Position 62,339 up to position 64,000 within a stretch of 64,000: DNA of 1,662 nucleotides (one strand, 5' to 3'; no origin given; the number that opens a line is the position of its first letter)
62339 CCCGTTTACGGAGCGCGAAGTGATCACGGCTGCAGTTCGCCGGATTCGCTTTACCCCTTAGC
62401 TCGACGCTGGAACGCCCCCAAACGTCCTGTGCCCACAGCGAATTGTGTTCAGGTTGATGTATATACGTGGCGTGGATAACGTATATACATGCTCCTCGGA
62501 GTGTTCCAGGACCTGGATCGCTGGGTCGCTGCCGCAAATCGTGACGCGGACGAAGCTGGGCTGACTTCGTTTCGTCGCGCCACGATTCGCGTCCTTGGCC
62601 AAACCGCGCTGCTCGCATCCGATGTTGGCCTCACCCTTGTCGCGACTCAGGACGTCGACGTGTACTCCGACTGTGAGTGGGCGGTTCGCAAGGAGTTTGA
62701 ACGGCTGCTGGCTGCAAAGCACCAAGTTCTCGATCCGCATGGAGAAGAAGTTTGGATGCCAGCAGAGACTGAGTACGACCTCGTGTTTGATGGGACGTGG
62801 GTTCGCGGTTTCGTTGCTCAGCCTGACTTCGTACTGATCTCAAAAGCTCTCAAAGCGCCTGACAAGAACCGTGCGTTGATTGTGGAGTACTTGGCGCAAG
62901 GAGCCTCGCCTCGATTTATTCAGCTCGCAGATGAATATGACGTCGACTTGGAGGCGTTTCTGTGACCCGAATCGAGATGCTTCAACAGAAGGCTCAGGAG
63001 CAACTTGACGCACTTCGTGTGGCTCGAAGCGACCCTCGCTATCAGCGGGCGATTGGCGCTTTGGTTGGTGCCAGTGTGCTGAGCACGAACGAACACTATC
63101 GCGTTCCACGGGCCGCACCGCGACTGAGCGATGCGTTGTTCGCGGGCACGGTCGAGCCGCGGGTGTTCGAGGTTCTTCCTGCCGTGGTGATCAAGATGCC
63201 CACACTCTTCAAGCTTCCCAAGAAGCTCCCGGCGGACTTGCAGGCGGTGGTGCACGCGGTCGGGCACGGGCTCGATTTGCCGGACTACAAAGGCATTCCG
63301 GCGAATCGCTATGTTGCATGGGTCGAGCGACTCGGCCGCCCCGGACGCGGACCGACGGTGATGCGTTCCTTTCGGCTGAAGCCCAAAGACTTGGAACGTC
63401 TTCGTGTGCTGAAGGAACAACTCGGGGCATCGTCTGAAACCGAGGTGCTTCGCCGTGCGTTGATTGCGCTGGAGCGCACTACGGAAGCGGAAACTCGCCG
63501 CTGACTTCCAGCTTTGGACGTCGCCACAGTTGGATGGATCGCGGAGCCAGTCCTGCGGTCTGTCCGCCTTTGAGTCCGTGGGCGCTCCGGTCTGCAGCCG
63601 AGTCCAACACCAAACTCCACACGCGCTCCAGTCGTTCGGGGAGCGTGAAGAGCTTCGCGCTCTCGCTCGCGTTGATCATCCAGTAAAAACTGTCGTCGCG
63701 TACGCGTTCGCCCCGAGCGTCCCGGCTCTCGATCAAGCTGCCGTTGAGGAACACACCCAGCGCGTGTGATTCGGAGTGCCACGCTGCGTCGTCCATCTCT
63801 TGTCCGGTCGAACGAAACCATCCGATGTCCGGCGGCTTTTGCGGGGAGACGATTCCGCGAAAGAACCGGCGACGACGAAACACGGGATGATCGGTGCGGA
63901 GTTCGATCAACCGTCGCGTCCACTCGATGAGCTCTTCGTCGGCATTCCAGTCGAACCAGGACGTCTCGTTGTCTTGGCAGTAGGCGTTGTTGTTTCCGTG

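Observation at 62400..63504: NTase-like / RHH two-gene cassette behind an AT-rich double palindrome that covers its own start codon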

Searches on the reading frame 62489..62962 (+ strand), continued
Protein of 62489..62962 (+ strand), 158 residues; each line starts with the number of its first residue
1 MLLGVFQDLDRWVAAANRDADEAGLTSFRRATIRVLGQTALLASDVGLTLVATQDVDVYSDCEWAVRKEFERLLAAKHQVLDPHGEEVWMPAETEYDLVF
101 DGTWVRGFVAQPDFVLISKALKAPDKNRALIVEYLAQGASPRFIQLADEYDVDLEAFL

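Call 68: find_encoding_contigs(protein=P0003, flank=6000, max_places=2)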
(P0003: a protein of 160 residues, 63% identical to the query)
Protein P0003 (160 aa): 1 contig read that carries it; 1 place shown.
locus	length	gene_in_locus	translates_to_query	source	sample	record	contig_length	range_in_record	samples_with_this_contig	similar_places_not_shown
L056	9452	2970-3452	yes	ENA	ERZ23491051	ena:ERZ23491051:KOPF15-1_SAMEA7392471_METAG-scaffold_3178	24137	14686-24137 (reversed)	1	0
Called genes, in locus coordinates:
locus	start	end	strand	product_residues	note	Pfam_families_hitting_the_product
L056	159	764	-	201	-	PF01885:PTS_2-RNA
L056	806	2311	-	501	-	PF22842:Pel9A-like_beta_helix, PF13229:Beta_helix (weak), PF05048:NosD (weak), PF13229:Beta_helix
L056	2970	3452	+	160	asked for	-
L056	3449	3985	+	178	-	-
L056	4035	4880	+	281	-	PF13679:Methyltransf_32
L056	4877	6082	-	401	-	PF00561:Abhydrolase_1 (weak)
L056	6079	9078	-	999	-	PF00732:GMC_oxred_N (weak), PF05199:GMC_oxred_C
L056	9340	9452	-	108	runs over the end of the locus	PF03358:FMN_red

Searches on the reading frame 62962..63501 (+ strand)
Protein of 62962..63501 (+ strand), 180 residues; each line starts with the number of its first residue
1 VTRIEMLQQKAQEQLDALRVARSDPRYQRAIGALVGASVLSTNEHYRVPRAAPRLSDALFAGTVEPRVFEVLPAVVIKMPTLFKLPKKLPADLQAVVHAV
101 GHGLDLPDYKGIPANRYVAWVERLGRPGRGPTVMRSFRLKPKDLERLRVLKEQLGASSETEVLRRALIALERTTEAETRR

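Call 3: search_protein_families(library=pfam, proteins=[window:62962-63501:+], max_evalue=1)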
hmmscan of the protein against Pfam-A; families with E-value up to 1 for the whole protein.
window:62962-63501:+ (180 aa): 1 family
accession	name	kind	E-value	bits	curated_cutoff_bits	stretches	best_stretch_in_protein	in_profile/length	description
PF01402.27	RHH_1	-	0.0078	16.6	20.5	1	136-169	3-35/39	Ribbon-helix-helix protein, copG family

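Call 4: search_protein_families(library=ncbifam, proteins=[window:62962-63501:+], max_evalue=1)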
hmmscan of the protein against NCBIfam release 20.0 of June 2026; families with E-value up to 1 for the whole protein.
window:62962-63501:+ (180 aa): 0 families

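Call 5: search_protein_families(library=padloc, proteins=[window:62962-63501:+], max_evalue=1)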
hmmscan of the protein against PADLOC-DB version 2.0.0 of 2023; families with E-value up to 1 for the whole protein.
window:62962-63501:+ (180 aa): 0 families

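Call 7: find_homologous_proteins(query=window:62962-63501:+)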
Query window:62962-63501:+ (180 aa): 4 proteins with E <= 0.001 among 1068 candidates.
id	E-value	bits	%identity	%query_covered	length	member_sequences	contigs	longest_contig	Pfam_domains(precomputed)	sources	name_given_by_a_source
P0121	5.1e-101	353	96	97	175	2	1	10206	-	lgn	-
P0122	1.4e-60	222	62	95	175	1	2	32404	-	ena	-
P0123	6.2e-57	210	63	94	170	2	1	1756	-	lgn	-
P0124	6.2e-26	109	36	91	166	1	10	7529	-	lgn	-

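Call 25: find_homologous_proteins(query=A2)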
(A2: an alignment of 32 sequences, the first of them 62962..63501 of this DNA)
Query A2 (32 sequences) (180 aa, profile of the alignment): 21 proteins with E <= 0.001 among 8000 candidates.
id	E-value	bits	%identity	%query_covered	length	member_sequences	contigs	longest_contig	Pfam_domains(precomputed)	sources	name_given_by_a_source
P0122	1.8e-60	221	62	95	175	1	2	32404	-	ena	-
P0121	2.9e-58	214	96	97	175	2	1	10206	-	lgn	-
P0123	8.8e-56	206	63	94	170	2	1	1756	-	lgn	-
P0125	1.2e-55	206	55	92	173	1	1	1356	PF01402.28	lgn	-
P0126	7.7e-41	158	33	68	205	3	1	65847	PF01381.29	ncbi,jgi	ncbi:MAG: hypothetical protein RIQ81_1120 [Pseudomonadota bacterium]|jgi:DNA-binding XRE family tran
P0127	5.9e-36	142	38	41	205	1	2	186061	PF01381.29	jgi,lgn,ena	-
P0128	8.0e-36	141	27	66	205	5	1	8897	PF01381.29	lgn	-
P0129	8.1e-36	141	32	66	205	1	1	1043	PF01381.29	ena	-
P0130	6.6e-35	138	29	66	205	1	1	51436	PF01381.29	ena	-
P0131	8.7e-35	138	42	41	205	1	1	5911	PF01381.29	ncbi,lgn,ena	-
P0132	9.9e-35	138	39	41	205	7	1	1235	PF01381.29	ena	-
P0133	1.1e-34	137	38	41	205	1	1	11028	PF01381.29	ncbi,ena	-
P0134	1.2e-34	137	32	86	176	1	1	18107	-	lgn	-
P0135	2.0e-34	137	38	40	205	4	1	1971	PF01381.29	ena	-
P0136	5.7e-34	135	31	68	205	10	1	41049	PF01381.29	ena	-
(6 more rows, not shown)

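Call 29: search_protein_families(library=pfam, alignment_id=A2, max_evalue=0.1)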
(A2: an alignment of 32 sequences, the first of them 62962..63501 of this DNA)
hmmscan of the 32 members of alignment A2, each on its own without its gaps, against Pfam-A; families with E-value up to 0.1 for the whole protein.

A. member 1, window:62962-63501:+ (180 aa): 1 family
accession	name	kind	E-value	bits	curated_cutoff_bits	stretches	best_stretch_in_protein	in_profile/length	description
PF01402.27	RHH_1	-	0.0078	16.6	20.5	1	136-169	3-35/39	Ribbon-helix-helix protein, copG family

B. families by the number of members that match (of 32 scanned): 11 families
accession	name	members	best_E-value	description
PF01402.27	RHH_1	8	1.6e-05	Ribbon-helix-helix protein, copG family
PF01381.28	HTH_3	3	2.8e-07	Helix-turn-helix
PF13560.12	HTH_31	3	0.00011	Helix-turn-helix domain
PF12844.13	HTH_19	2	6.9e-05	Helix-turn-helix domain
PF15731.11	MqsA_antitoxin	2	0.0018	Antitoxin component of bacterial toxin-antitoxin system, MqsA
PF13744.12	HTH_37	1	0.0047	Helix-turn-helix domain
PF00392.27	GntR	1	0.013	Bacterial regulatory proteins, gntR family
PF13413.12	HTH_25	1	0.045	Helix-turn-helix domain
PF04428.19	Choline_kin_N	1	0.059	Choline kinase N terminus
PF00157.23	Pou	1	0.074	Pou domain - N-terminal to homeobox domain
PF15264.11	TSSC4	1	0.087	Tumour suppressing sub-chromosomal transferable candidate 4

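Call 34: predict_structure(alignment_id=A3)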
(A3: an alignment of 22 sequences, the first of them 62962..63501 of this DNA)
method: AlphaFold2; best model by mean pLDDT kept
length: 180 residues; sequences in the alignment: 22
mean_pLDDT: 87.5   pTM: 0.65
mean pLDDT of the five models: 87.5, 86.5, 86.2, 85.8, 84.8
residues with pLDDT >= 90: 99; 70-90: 64; 50-70: 12; < 50: 5
segments of 3 or more residues with pLDDT < 50: none
pLDDT, mean of each block of 10 residues (from residue 1): 87 92 96 94 90 97 96 95 96 95 91 91 64 55 84 86 86 78
secondary structure, 60 per line:
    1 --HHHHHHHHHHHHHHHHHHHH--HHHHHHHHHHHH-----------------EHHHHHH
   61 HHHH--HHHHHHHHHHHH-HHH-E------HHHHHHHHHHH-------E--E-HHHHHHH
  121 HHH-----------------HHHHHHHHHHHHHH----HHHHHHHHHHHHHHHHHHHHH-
elements in order: H3-22 H25-36 H55-64 H67-78 H91-101 H114-123 H141-154 H159-179

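Call 49: search_solved_structures(query=A2, max_evalue=10)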
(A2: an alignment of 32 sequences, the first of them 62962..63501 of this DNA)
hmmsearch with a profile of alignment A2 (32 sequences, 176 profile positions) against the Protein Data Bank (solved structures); distinct sequences matched with E-value up to 10: 4.
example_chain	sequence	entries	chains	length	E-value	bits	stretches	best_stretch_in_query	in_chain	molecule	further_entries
8q1b_G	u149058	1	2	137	0.6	12.9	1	7-89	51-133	Cytochrome b-c1 complex subunit 7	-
9ru3_A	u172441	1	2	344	0.66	12.7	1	79-153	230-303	Serine/threonine-protein kinase StkP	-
5i41_B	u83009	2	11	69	0.71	12.6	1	110-154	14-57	Chromosome-anchoring protein RacA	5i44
5cwc_A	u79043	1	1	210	6.1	9.6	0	135-174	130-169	Designed helical repeat protein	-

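Call 50: search_protein_families(library=phrogs, proteins=[window:62962-63501:+], max_evalue=1)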
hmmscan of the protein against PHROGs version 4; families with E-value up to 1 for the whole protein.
window:62962-63501:+ (180 aa): 1 family
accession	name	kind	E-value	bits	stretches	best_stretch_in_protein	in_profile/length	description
phrog_26839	-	unknown function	0.22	12.6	0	143-167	12-36/111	-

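Call 56: find_encoding_contigs(protein=P0126, flank=4000, max_places=3)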
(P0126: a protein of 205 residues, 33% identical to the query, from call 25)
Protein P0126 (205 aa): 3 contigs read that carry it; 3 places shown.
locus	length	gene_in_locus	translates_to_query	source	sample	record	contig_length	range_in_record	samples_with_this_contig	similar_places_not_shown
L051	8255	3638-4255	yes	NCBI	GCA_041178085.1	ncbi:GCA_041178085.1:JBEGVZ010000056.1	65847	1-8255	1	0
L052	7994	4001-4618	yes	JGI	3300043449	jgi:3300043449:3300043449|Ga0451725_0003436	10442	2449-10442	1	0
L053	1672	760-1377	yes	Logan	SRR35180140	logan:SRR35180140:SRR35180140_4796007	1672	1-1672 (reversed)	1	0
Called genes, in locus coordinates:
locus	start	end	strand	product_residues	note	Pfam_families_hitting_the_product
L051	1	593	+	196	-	?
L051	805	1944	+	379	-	PF13173:AAA_14, PF13635:DUF4143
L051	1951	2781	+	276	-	PF04986:Y2_Tnp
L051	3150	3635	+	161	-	-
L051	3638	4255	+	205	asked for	PF01381:HTH_3 (weak)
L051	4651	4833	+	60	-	-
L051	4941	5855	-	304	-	PF00126:HTH_1, PF03466:LysR_substrate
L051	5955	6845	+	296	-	PF13442:Cytochrome_CBB3 (faint), PF18251:Defensin_5 (faint), PF07635:PSCyt1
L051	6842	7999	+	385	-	-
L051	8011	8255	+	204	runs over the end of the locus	PF04264:YceI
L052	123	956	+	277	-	-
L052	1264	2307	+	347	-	PF13173:AAA_14, PF13635:DUF4143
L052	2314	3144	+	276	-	PF04986:Y2_Tnp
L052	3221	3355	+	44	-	-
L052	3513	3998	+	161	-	-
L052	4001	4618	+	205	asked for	PF01381:HTH_3 (weak)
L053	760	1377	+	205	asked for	PF01381:HTH_3 (weak)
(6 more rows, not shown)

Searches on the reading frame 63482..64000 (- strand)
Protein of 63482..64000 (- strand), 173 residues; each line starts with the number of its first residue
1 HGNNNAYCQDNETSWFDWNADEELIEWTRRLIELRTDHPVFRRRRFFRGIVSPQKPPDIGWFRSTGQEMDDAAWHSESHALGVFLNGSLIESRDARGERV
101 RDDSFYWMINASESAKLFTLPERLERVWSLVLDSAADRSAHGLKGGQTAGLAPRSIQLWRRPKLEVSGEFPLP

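Call 61: search_protein_families(library=pfam, proteins=[window:63482-64000:-], max_evalue=0.00001)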
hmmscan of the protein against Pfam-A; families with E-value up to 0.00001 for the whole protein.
window:63482-64000:- (173 aa): 0 families
